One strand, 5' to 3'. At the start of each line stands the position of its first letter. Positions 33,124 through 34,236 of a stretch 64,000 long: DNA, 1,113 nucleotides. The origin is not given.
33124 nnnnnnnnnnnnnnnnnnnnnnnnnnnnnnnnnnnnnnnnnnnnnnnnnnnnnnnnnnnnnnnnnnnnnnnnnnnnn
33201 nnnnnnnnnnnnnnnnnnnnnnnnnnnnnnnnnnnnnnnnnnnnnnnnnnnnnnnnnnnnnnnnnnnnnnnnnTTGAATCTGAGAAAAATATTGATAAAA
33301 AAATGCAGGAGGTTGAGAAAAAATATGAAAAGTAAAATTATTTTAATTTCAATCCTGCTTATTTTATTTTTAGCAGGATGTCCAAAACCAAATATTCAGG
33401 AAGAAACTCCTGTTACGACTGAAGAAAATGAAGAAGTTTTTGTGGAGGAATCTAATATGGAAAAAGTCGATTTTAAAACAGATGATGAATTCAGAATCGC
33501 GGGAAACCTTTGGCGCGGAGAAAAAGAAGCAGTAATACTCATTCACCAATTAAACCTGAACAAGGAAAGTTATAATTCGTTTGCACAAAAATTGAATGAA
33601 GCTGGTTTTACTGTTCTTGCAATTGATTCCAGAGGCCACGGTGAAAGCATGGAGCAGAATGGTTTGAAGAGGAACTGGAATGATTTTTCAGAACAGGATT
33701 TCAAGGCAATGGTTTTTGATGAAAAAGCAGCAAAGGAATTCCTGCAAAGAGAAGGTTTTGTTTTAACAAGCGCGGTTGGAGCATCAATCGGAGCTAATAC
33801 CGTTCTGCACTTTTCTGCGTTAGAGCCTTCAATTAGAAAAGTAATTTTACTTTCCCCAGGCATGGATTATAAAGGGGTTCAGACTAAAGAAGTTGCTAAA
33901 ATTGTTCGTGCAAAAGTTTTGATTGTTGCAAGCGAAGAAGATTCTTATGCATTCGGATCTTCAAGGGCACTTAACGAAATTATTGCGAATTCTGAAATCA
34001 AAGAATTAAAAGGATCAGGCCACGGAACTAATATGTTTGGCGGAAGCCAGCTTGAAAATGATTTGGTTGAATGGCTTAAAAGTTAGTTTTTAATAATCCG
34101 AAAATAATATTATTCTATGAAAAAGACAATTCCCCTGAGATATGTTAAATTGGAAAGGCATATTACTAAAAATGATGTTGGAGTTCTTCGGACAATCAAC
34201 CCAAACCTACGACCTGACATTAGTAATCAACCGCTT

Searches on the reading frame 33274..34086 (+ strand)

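Call 74: search_protein_families(library=pfam, proteins=[window:33274-34086:+], max_evalue=0.001)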
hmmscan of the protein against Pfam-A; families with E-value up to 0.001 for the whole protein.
window:33274-34086:+ (270 aa): 3 families
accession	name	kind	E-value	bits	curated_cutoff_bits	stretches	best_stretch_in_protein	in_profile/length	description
PF12146.15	Hydrolase_4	-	1.4e-16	61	27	1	84-210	4-125/239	Serine aminopeptidase, S33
PF00561.26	Abhydrolase_1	-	6.4e-13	49.4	25.8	1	86-197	2-103/245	alpha/beta hydrolase fold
PF12697.13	Abhydrolase_6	-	5.1e-05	24.5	26.3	1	98-197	12-96/217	Alpha/beta hydrolase family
